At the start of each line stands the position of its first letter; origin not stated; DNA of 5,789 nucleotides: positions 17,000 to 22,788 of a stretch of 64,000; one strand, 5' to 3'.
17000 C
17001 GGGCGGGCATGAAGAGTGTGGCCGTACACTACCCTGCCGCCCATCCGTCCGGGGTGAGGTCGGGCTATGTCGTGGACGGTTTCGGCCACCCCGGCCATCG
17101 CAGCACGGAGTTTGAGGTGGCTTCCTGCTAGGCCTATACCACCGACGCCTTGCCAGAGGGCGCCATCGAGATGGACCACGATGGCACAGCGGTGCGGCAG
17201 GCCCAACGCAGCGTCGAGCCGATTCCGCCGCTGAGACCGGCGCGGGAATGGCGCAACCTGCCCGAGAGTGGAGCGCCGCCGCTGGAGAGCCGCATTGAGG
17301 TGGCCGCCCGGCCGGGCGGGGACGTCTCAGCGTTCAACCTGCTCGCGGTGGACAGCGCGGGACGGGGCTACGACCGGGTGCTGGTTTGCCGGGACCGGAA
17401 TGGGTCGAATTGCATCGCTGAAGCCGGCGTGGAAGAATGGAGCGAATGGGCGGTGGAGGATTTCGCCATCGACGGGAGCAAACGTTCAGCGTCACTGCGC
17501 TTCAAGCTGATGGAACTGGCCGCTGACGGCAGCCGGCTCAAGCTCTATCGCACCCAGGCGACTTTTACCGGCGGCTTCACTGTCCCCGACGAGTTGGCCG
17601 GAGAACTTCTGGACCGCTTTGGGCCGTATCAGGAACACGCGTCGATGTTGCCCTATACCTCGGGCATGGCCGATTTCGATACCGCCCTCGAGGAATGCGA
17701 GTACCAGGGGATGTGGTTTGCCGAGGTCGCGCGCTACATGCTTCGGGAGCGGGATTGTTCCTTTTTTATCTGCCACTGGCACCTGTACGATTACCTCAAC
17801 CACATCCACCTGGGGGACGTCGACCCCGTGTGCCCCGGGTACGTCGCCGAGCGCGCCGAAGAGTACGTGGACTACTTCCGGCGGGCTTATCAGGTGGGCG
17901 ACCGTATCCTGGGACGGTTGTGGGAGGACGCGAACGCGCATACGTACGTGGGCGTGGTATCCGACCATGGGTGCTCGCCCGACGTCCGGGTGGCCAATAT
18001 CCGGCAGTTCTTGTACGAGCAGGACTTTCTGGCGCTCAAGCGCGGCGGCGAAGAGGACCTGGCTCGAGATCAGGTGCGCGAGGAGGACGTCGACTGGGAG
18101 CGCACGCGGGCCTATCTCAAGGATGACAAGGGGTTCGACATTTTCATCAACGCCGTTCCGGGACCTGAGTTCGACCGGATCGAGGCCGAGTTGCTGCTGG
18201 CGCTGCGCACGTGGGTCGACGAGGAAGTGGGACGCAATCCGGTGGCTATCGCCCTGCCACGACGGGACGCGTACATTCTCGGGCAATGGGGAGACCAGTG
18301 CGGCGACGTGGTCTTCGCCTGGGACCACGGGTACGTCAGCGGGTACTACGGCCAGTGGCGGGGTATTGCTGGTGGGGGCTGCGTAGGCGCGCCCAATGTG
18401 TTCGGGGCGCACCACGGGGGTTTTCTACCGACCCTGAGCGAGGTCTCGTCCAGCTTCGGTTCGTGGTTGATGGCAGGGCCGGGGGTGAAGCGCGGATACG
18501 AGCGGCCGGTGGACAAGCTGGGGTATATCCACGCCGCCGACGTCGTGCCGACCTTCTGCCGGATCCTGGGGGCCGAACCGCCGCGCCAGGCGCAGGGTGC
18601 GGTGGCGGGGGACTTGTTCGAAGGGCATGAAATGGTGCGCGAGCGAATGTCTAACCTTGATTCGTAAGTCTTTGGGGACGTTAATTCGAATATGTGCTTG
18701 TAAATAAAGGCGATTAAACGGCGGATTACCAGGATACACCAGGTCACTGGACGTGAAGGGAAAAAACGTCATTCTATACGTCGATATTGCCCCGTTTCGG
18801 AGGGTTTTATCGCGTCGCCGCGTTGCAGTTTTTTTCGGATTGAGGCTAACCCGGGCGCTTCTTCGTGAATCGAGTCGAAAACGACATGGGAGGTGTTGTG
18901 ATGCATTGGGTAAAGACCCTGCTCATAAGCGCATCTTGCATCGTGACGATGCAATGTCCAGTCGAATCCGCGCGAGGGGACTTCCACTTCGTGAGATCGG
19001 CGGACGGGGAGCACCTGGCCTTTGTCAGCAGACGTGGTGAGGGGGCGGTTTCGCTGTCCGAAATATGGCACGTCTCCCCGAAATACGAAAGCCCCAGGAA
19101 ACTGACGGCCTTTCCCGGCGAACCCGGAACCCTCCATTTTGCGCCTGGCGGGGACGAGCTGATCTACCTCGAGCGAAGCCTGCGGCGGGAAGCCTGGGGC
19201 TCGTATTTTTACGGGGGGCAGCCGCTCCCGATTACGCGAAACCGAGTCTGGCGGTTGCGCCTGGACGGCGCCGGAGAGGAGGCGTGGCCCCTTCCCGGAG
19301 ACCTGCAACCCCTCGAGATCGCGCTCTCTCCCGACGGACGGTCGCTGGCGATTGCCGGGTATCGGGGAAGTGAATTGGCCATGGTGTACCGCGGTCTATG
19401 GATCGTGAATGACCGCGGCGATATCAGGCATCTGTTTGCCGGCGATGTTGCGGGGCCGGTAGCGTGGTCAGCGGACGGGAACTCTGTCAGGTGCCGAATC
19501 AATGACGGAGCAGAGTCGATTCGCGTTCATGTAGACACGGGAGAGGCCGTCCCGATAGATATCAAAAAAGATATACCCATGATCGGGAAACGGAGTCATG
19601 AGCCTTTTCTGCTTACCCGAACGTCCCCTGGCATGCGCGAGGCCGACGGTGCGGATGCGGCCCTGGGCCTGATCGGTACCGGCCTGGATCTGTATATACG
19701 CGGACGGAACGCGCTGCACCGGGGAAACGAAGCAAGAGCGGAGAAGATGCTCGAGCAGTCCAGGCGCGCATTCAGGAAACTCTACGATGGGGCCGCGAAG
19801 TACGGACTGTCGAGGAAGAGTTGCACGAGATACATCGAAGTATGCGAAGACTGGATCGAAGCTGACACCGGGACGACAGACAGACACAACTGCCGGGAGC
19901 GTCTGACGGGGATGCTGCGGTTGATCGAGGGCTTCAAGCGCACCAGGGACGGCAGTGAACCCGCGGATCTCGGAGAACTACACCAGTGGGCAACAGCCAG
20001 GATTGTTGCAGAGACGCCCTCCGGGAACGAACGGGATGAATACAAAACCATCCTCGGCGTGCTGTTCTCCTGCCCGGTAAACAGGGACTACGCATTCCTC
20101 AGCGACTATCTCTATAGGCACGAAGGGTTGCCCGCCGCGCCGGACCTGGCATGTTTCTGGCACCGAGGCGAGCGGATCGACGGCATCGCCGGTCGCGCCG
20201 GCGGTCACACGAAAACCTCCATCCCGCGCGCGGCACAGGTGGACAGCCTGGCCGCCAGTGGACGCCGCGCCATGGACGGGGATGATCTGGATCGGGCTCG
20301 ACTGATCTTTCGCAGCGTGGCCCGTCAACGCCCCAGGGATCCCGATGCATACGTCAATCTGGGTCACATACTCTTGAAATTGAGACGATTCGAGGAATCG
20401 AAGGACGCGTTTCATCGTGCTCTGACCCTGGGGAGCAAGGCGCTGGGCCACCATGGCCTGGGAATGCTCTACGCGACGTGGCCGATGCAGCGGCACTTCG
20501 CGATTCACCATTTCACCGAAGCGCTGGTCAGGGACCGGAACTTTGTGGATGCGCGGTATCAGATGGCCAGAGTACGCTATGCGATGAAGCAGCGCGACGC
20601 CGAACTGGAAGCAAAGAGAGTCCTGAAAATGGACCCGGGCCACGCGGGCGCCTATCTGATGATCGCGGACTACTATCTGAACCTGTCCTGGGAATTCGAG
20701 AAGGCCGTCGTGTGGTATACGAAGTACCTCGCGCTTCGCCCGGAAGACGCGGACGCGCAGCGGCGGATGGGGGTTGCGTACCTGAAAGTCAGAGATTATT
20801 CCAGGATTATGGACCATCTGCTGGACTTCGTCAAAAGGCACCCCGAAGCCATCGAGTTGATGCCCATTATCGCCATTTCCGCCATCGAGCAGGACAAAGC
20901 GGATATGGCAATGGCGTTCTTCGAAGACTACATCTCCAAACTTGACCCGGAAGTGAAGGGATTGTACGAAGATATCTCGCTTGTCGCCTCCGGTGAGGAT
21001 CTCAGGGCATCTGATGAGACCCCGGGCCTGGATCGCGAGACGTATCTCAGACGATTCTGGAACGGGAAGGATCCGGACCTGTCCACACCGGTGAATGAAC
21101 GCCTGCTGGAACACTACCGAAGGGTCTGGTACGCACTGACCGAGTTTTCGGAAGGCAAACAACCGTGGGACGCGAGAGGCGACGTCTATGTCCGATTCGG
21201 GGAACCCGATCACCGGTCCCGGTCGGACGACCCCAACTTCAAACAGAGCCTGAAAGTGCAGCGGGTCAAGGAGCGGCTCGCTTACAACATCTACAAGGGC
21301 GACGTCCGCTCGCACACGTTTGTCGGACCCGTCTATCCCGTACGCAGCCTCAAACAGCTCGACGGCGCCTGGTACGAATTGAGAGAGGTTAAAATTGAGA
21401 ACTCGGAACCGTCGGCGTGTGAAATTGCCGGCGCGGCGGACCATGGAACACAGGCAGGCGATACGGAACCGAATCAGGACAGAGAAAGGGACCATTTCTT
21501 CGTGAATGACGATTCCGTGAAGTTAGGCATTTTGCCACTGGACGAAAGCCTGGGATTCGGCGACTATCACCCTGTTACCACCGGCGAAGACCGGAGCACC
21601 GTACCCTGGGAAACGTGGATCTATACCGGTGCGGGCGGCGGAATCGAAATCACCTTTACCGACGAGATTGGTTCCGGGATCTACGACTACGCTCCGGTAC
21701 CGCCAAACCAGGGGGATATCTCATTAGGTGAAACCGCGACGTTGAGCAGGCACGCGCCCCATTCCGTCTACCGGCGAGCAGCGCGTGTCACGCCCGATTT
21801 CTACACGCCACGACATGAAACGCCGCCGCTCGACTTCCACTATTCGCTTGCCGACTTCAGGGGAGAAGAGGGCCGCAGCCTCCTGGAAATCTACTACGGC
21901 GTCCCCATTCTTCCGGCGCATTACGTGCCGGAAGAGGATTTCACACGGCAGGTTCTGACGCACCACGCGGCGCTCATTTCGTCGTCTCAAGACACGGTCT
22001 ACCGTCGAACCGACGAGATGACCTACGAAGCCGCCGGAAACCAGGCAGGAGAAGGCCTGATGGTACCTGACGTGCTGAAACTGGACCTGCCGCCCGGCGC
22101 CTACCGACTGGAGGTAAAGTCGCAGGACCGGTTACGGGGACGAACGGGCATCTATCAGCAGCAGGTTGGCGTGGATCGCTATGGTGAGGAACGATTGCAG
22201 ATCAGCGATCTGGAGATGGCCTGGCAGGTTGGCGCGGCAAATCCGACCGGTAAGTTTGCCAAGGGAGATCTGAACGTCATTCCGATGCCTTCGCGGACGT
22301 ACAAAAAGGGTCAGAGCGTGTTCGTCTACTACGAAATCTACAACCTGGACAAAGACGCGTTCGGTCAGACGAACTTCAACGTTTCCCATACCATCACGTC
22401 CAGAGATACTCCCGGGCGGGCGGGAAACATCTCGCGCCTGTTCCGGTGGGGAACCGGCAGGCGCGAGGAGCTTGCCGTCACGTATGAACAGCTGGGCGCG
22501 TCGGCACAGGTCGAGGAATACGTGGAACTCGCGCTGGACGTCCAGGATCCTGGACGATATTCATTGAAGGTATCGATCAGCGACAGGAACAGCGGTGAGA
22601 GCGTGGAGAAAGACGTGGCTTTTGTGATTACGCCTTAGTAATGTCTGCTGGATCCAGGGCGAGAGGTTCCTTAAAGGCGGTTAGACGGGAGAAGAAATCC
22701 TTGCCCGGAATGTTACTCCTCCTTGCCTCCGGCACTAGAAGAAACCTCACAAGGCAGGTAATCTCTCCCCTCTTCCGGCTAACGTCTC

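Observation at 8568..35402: Co-amplification and interleaving of the GWxTD/TPR and Kelch-lipoprotein families: candidate two-component envelope module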

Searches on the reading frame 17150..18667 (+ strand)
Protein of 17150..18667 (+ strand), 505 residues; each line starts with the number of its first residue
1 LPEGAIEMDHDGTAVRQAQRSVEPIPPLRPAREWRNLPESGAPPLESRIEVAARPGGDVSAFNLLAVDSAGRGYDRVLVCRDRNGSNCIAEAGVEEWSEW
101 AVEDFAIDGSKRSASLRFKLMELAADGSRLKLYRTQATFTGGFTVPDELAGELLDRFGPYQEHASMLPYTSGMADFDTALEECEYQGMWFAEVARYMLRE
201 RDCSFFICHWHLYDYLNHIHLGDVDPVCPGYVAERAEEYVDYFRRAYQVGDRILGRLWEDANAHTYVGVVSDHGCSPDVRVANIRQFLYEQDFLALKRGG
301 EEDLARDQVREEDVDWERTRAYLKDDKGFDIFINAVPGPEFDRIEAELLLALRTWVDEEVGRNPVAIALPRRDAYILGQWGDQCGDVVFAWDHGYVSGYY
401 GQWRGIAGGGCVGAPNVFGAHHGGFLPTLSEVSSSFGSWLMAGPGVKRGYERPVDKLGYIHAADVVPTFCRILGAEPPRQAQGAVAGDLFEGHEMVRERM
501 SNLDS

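Call 4: search_protein_families(library=pfam, proteins=[window:17150-18667:+], max_evalue=0.01)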
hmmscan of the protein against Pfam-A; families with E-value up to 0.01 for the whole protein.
window:17150-18667:+ (505 aa): 1 family
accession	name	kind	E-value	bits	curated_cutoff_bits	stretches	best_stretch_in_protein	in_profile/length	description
PF01663.27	Phosphodiest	-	5.9e-08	33.1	23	1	175-395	135-341/342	Type I phosphodiesterase / nucleotide pyrophosphatase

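Call 5: search_protein_families(library=ncbifam, proteins=[window:17150-18667:+], max_evalue=0.01)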
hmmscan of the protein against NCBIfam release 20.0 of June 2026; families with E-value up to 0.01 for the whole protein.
window:17150-18667:+ (505 aa): 0 families

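Call 70: search_protein_families(library=padloc, proteins=[window:17150-18667:+], max_evalue=0.001)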
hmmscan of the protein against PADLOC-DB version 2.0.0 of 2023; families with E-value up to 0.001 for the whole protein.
window:17150-18667:+ (505 aa): 0 families

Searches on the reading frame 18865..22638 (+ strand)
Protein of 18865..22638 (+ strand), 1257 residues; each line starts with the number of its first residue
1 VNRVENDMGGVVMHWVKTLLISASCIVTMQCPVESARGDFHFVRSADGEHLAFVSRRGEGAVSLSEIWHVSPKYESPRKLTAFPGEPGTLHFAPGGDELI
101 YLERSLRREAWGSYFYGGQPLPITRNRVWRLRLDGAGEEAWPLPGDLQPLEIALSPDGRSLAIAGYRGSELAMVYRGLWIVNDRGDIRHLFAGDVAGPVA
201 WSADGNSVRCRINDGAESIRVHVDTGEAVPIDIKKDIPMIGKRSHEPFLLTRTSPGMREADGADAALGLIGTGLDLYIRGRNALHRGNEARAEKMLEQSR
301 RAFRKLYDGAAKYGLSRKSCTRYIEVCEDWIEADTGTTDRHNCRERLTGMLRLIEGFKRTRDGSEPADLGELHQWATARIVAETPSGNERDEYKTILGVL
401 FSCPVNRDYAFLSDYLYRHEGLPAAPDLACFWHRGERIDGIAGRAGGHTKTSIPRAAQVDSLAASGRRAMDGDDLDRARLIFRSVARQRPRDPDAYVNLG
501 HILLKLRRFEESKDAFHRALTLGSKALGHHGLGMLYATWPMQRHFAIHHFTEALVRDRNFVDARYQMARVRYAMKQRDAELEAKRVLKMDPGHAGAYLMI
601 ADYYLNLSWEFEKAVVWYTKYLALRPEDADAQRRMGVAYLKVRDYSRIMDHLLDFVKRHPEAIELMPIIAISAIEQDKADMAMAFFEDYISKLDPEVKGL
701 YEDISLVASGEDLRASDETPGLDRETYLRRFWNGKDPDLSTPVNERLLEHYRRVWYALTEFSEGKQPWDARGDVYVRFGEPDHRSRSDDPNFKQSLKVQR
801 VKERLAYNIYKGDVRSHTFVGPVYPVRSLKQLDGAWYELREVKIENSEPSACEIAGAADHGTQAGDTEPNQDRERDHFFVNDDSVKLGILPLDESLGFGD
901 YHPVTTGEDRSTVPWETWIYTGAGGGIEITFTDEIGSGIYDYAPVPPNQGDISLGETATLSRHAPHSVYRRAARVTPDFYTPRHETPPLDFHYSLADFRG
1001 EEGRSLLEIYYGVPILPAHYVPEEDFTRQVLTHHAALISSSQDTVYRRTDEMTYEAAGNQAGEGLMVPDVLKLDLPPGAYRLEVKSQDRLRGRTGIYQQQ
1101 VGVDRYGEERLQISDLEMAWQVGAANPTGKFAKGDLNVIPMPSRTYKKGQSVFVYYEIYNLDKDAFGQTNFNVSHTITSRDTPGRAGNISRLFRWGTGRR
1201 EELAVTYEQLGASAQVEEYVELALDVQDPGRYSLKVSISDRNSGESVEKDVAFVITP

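Call 4: search_protein_families(library=pfam, proteins=[window:18865-22638:+], max_evalue=0.01)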
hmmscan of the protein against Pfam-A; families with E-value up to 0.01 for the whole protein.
window:18865-22638:+ (1257 aa): 13 families
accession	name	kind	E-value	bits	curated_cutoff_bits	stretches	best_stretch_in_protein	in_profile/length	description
PF13431.12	TPR_17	-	1.7e-12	47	24.4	0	486-512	6-32/34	Tetratricopeptide repeat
PF14559.12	TPR_19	-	8.5e-11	42.5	25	1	473-518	5-50/68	Tetratricopeptide repeat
PF00515.34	TPR_1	-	3.8e-10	39.6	27.8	1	493-522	1-30/34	Tetratricopeptide repeat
PF13414.12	TPR_11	-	3.1e-08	33.6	26.8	1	610-641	9-40/42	TPR repeat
PF23914.1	TPR_CcmH_CycH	-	9.1e-07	29.3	42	1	466-524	23-81/158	Cytochrome c-type biogenesis protein H TPR domain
PF13181.12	TPR_8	-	3e-06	27.4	25.7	1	494-522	2-30/34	Tetratricopeptide repeat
PF07719.23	TPR_2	-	4.4e-06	26.8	27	1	493-522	1-30/34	Tetratricopeptide repeat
PF13432.12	TPR_16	-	2.7e-05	25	32.7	1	466-524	4-62/65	Tetratricopeptide repeat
PF07676.18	PD40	-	0.00013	22.2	20.9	0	152-168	14-30/38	WD40-like Beta Propeller Repeat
PF13428.12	TPR_14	-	0.00018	22.3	23.5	0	463-501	5-43/44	Tetratricopeptide repeat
PF13424.12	TPR_12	-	0.00034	21.2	30.1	1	495-533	5-43/77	Tetratricopeptide repeat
PF13374.12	TPR_10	-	0.00082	19.8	27.5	0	495-529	4-38/42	Tetratricopeptide repeat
PF07495.19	Y_Y_Y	-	0.0098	16.2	26.6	0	1229-1255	37-64/65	Y_Y_Y domain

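Call 5: search_protein_families(library=ncbifam, proteins=[window:18865-22638:+], max_evalue=0.01)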
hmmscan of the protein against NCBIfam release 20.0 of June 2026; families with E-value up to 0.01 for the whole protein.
window:18865-22638:+ (1257 aa): 9 families
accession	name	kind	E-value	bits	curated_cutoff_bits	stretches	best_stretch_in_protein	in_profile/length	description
TIGR04514.1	GWxTD_dom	domain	7.3e-13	48.9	28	1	701-789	3-92/105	GWxTD domain-containing protein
TIGR02917.1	PEP_TPR_lipo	equivalog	1.1e-12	46.7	312.2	1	543-691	481-629/899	XrtA/PEP-CTERM system TPR-repeat protein PrsT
NF040959.1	MamA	equivalog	1.7e-11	43.9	200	2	610-708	86-183/204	magnetosome protein MamA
NF052415.1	T3SS_chap_SctY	equivalog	7.3e-08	32.9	70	1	610-691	21-105/106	type III secretion apparatus assembly chaperone SctY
TIGR02521.1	type_IV_pilW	equivalog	1.1e-06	28.4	154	1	471-577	77-185/234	type IV pilus biogenesis/stability protein PilW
NF047371.1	FlcA_CTERM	equivalog_domain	1.5e-06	27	300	1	473-698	327-542/646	periplasmic flagellar collar protein FlcA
NF033758.1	gliding_GltE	equivalog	0.0045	16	225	0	549-710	74-234/411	adventurous gliding motility TPR repeat lipoprotein GltE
NF033762.1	social_mot_Tgl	equivalog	0.0054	16.1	225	0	573-646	44-117/252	social motility TPR repeat lipoprotein Tgl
NF008391.2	PRK11189.1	equivalog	0.0085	15.6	250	0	583-660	88-164/297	lipoprotein NlpI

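Call 70: search_protein_families(library=padloc, proteins=[window:18865-22638:+], max_evalue=0.001)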
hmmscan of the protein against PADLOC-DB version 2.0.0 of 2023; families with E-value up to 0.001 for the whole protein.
window:18865-22638:+ (1257 aa): 0 families
